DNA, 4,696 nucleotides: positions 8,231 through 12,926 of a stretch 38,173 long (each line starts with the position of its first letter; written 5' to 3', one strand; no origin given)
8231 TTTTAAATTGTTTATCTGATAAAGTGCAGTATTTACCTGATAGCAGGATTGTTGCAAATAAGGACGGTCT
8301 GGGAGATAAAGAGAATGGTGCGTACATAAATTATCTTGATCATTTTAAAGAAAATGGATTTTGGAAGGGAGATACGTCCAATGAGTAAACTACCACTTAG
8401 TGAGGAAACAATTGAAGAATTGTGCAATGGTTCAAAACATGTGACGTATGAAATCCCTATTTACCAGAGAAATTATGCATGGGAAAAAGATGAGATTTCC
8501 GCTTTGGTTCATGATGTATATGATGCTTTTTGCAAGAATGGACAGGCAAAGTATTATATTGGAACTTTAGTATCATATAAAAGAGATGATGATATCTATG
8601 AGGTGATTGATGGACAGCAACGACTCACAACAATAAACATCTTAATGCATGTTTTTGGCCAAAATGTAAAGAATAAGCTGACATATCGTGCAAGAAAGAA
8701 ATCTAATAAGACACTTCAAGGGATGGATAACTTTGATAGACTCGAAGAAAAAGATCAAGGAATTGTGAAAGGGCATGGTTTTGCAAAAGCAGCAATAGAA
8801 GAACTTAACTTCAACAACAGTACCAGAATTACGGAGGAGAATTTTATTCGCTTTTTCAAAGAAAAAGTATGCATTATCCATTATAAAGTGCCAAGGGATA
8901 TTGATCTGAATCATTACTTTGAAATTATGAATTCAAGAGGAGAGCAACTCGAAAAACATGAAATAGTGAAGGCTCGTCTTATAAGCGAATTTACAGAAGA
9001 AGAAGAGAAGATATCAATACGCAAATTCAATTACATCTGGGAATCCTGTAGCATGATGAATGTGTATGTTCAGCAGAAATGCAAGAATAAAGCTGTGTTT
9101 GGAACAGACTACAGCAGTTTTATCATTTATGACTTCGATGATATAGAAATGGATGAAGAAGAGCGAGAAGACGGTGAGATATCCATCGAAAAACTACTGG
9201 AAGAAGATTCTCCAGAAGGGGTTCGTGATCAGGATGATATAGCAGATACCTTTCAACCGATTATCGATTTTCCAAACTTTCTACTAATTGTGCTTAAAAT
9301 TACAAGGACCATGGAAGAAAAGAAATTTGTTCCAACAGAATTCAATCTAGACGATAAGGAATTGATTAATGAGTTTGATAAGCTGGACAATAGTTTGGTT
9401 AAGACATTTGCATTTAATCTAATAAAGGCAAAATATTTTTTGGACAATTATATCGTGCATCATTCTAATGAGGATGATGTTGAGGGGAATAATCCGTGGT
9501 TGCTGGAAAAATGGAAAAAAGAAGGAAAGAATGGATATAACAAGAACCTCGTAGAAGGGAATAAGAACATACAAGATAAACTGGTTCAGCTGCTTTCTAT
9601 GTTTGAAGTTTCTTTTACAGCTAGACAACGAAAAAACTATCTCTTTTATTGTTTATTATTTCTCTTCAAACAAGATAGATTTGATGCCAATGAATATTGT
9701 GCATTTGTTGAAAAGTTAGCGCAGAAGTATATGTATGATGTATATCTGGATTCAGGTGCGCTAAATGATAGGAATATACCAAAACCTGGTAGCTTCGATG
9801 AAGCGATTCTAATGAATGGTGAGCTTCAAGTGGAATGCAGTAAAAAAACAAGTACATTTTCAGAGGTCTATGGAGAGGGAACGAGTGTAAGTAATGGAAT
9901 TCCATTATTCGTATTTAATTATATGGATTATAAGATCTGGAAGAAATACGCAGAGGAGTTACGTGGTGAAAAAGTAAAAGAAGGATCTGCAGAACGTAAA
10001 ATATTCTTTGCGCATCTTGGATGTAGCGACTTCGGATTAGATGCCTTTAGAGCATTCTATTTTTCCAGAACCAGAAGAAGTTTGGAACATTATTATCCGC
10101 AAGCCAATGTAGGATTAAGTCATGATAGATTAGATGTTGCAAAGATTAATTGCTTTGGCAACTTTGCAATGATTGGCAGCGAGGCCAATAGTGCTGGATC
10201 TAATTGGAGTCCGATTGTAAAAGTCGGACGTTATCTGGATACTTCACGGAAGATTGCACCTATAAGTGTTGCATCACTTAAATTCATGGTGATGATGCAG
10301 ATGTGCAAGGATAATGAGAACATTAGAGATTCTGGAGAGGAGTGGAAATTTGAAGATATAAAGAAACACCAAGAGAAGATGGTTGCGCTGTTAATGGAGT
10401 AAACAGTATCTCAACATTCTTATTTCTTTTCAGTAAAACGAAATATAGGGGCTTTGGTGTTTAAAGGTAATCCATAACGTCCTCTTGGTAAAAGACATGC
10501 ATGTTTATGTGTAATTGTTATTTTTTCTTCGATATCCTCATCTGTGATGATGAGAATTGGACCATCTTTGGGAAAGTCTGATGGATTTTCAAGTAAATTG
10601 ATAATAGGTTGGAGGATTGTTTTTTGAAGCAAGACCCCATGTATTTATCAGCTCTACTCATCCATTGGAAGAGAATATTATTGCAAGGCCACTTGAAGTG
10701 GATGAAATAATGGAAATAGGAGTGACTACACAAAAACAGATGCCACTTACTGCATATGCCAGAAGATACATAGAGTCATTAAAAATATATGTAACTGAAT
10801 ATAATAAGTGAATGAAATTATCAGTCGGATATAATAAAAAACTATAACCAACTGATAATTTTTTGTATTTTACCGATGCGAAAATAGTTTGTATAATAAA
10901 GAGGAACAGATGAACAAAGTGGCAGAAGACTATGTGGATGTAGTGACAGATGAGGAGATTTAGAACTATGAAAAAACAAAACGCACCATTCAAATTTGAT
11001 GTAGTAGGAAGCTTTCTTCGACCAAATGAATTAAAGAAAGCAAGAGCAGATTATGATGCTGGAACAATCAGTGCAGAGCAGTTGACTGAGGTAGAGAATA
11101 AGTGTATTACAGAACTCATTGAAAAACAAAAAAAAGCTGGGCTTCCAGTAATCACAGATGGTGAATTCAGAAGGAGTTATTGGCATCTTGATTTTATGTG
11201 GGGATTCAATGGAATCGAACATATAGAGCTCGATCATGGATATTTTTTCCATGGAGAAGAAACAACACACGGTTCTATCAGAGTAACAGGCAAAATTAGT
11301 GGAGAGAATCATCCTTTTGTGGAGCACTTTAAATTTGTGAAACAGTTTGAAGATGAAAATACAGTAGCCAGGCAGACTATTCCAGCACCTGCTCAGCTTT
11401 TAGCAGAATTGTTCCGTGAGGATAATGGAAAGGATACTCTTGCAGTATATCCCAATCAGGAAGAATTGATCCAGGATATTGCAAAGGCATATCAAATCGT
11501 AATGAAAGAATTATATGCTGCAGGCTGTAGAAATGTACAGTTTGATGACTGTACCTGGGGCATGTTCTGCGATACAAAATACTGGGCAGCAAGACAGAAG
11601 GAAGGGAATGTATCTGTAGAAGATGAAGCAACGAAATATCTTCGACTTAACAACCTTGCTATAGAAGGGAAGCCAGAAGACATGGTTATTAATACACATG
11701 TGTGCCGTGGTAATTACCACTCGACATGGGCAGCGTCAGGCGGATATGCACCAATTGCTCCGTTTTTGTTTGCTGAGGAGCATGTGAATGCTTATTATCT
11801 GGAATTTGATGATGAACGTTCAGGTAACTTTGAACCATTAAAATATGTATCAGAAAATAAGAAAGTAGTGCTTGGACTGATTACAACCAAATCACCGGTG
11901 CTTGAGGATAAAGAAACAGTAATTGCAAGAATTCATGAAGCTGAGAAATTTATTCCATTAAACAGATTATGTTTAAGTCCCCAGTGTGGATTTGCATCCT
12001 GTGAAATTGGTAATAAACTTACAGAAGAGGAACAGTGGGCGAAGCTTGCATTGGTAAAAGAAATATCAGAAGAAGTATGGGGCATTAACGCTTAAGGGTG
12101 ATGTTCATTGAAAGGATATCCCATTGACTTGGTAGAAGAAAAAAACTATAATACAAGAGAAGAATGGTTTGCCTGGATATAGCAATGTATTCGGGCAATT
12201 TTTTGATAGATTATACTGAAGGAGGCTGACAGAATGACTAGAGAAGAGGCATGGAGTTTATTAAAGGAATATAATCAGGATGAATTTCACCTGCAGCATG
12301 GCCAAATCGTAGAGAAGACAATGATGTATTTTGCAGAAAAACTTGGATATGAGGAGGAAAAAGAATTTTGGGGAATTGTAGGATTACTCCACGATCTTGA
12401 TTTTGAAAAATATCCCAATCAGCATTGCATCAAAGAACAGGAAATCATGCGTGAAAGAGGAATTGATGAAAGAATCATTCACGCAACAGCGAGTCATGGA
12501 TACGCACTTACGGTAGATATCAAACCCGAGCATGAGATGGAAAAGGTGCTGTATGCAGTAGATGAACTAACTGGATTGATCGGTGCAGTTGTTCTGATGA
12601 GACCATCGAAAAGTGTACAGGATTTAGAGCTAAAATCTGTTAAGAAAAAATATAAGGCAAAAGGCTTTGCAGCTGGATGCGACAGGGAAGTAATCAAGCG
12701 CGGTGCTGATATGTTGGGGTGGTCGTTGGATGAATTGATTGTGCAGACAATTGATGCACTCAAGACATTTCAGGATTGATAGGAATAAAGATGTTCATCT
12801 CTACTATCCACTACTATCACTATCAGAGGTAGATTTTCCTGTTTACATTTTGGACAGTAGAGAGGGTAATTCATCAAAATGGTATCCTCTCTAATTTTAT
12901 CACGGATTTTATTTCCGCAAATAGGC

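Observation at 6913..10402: Translationally coupled DUF262-only + full GmrSD-like (DUF262/DUF1524) gene pair with no methyltransferase: candidate two-subunit modification-dependent defence module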

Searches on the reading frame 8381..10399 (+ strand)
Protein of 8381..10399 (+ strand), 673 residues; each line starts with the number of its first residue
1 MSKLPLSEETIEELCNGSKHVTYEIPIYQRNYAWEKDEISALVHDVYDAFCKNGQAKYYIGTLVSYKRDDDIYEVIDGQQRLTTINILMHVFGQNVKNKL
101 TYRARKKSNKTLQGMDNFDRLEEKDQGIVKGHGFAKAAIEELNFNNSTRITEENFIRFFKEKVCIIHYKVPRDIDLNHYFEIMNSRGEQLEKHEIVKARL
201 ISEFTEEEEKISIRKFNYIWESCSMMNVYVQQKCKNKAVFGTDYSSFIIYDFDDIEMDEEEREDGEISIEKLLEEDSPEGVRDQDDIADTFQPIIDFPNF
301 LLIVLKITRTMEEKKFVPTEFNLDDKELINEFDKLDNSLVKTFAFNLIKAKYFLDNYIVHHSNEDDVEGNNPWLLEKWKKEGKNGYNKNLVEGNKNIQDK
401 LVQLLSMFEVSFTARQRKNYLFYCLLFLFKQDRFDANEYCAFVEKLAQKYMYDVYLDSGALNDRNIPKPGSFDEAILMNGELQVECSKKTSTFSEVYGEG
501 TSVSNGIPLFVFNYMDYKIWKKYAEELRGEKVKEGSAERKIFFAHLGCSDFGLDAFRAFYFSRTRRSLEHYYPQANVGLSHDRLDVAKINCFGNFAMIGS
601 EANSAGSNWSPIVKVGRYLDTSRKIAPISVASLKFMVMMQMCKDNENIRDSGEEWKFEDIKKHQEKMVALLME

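Call 3: search_protein_families(library=pfam, proteins=[window:8381-10399:+], max_evalue=0.1)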
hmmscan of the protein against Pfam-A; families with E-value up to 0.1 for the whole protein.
window:8381-10399:+ (673 aa): 2 families
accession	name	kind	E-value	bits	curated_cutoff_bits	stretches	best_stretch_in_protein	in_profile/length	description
PF03235.19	GmrSD_N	-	5.4e-34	118.5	33.2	1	11-200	1-198/199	GmrSD restriction endonuclease, N-terminal domain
PF07510.16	GmrSD_C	-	0.00039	20.8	23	1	542-669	50-137/138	GmrSD restriction endonucleases, C-terminal domain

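Call 4: search_protein_families(library=padloc, proteins=[window:8381-10399:+], max_evalue=0.1)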
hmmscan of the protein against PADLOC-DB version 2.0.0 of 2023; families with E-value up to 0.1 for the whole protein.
window:8381-10399:+ (673 aa): 28 families (the best 25 are shown)
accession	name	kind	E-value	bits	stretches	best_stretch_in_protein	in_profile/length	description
PDLC04154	HEC-06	-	1.2e-27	94.8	2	7-111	10-111/569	-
PDLC04155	HEC-06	-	1.2e-27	94.7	2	20-99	19-97/562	-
PDLC02695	Orf5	-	1.2e-26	91.3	2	11-113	10-118/601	Orf5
PDLC04157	HEC-06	-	3.1e-24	83.5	2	13-103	13-103/558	-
PDLC02687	Orf5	-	1.7e-22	77.9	2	19-110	14-104/543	Orf5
PDLC02701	Orf5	-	7e-21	72.3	2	22-103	19-109/596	Orf5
PDLC02691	Orf5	-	1.6e-19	67.9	2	10-94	9-92/579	Orf5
PDLC02686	Orf5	-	1.1e-18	65.1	2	19-106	17-110/566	Orf5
PDLC02693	Orf5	-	9.5e-18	62.5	2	22-103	8-94/543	Orf5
PDLC02700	Orf5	-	2.3e-17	61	2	22-107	11-98/555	Orf5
PDLC02690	Orf5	-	3.8e-17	60.3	1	22-97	9-84/531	Orf5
PDLC02698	Orf5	-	5.4e-15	53.1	1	19-92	16-89/573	Orf5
PDLC02699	Orf5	-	1.2e-13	48.6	1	23-92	1-66/530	Orf5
PDLC02786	SspE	-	4.6e-13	46.4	1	17-99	18-112/766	SspE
PDLC02792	SspE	-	2.8e-12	43.8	1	23-109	24-127/771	SspE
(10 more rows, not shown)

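Call 5: search_protein_families(library=ncbifam, proteins=[window:8381-10399:+], max_evalue=0.1)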
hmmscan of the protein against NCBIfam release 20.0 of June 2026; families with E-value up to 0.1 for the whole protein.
window:8381-10399:+ (673 aa): 0 families

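Call 15: search_solved_structures(query=window:8381-10399:+, max_evalue=0.01, show_alignments=1)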
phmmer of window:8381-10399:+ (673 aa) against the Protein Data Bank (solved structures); distinct sequences matched with E-value up to 0.01: 3.
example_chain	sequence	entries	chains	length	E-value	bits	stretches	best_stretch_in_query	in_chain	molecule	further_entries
9jfl_B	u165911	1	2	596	3.3e-08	35.8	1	23-132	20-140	DUF262 domain-containing protein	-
20yv_A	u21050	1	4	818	9.3e-05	24.4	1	12-305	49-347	DUF262 domain-containing protein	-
20yw_A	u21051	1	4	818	0.0012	20.7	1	12-308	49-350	DUF262 domain-containing protein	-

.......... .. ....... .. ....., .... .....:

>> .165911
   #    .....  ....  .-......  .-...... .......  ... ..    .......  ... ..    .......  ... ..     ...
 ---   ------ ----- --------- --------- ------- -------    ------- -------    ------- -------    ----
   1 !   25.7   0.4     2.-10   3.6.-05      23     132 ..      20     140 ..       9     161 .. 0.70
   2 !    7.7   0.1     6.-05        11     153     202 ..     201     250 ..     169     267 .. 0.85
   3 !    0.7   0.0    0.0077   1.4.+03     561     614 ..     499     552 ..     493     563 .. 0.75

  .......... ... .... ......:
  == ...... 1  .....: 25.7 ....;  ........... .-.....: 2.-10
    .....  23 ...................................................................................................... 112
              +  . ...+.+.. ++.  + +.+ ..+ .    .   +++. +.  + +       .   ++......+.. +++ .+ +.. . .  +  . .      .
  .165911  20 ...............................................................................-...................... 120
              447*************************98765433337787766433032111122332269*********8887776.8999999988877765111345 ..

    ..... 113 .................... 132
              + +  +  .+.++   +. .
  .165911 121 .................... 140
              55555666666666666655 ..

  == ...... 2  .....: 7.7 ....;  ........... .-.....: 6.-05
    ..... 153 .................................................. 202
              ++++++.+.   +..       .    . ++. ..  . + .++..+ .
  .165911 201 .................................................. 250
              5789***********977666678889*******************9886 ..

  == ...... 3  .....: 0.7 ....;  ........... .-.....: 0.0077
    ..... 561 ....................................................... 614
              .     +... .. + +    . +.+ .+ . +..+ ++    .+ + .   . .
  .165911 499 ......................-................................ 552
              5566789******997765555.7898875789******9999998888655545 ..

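Call 63: search_solved_structures(query=A2, max_evalue=0.01, show_alignments=2)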
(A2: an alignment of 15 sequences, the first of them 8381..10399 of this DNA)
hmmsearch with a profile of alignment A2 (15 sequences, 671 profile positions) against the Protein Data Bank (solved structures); distinct sequences matched with E-value up to 0.01: 5.
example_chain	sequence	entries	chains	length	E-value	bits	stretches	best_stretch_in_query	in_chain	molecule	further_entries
20yv_A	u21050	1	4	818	2.5e-22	82.4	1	17-110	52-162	DUF262 domain-containing protein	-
20yw_A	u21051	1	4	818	5.8e-21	78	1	17-110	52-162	DUF262 domain-containing protein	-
9jfl_B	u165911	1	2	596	1e-19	73.8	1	8-268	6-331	DUF262 domain-containing protein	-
6jiv_D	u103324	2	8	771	1.1e-15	60.4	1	7-97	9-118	SspE protein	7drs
7drr_D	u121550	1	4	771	2.8e-14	55.8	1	7-97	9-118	SspE protein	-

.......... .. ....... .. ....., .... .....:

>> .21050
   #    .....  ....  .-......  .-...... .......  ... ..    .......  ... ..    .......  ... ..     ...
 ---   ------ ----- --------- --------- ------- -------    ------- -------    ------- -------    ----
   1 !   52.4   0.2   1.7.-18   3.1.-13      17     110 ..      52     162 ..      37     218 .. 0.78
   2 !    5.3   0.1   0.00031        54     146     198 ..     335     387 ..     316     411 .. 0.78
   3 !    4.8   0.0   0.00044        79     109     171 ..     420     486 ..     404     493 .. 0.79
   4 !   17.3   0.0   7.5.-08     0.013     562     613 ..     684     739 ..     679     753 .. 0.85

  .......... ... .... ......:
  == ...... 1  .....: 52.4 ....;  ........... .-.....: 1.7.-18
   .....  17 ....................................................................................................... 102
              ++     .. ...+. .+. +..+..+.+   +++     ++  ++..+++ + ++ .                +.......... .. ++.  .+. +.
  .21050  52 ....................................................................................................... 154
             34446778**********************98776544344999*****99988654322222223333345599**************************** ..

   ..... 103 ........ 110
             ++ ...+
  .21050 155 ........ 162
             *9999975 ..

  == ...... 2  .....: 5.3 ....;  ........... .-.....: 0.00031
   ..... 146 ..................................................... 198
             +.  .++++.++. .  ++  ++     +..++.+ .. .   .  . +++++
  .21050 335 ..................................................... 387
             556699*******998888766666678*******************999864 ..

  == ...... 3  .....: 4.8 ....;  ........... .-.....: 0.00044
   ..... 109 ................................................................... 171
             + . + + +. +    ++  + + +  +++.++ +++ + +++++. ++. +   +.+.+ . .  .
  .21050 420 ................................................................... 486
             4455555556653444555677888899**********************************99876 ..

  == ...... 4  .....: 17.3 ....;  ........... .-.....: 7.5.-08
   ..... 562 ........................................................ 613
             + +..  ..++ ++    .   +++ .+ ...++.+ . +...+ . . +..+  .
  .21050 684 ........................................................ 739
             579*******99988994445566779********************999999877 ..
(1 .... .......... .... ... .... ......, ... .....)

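Call 64: search_protein_families(library=pfam, alignment_id=A2, max_evalue=0.01)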
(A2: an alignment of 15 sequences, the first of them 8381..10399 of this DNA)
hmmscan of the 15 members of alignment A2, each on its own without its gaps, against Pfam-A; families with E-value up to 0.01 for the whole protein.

A. member 1, window:8381-10399:+ (673 aa): 2 families
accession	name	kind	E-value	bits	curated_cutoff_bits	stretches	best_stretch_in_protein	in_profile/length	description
PF03235.19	GmrSD_N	-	5.4e-34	118.5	33.2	1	11-200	1-198/199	GmrSD restriction endonuclease, N-terminal domain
PF07510.16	GmrSD_C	-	0.00039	20.8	23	1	542-669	50-137/138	GmrSD restriction endonucleases, C-terminal domain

B. families by the number of members that match (of 15 scanned): 2 families
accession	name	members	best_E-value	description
PF03235.19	GmrSD_N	15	3.5e-34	GmrSD restriction endonuclease, N-terminal domain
PF07510.16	GmrSD_C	14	6.1e-18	GmrSD restriction endonucleases, C-terminal domain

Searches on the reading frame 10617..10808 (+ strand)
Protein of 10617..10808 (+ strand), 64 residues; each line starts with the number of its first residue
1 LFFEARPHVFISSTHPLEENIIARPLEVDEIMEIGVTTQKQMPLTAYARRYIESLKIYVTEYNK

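Call 55: search_protein_families(library=pfam, proteins=[window:10617-10808:+], max_evalue=1)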
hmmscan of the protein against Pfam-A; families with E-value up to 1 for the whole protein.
window:10617-10808:+ (64 aa): 1 family
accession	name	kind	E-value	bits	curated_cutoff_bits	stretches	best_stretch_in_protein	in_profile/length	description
PF22428.2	Dis32-like_C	-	0.13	12.2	27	1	42-62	2-23/32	DIS3-like exonuclease 2-like, C-terminal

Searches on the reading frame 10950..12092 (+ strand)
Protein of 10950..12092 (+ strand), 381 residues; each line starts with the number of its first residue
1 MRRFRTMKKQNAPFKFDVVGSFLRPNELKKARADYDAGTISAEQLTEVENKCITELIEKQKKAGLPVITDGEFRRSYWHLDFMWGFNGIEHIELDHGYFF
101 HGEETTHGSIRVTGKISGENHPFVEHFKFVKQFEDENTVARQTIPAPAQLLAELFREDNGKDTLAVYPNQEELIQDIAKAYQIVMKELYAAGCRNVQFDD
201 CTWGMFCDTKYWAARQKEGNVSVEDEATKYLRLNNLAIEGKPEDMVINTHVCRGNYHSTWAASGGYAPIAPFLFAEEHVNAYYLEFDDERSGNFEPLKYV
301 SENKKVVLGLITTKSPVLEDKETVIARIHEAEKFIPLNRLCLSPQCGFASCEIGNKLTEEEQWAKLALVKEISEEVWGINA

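Call 12: search_protein_families(library=pfam, proteins=[window:10950-12092:+], max_evalue=0.001)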
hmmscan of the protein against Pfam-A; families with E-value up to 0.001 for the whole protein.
window:10950-12092:+ (381 aa): 2 families
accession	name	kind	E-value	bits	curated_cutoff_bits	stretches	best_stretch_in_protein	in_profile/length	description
PF01717.24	Meth_synt_2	-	2.8e-21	76.6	21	1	18-351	5-306/324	Cobalamin-independent synthase, Catalytic domain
PF08267.18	Meth_synt_1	-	1.3e-07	31.9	27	0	169-210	172-213/313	Cobalamin-independent synthase, N-terminal domain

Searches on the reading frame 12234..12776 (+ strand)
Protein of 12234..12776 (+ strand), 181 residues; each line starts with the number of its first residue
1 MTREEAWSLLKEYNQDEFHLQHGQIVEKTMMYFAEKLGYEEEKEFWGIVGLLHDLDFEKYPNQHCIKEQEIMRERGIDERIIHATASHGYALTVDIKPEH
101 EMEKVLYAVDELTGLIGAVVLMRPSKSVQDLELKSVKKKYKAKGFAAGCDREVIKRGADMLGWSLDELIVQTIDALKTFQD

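Call 12: search_protein_families(library=pfam, proteins=[window:12234-12776:+], max_evalue=0.001)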
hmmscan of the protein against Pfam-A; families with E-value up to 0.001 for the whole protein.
window:12234-12776:+ (181 aa): 0 families

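Call 53: search_protein_families(library=padloc, proteins=[window:12234-12776:+], max_evalue=0.001)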
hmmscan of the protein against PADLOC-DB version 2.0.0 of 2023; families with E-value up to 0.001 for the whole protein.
window:12234-12776:+ (181 aa): 0 families

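Call 55: search_protein_families(library=pfam, proteins=[window:12234-12776:+], max_evalue=1)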
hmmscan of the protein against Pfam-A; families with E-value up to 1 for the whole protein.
window:12234-12776:+ (181 aa): 1 family
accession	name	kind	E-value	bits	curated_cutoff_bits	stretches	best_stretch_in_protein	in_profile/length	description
PF01966.28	HD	-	0.018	15.8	22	1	26-116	8-89/116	HD domain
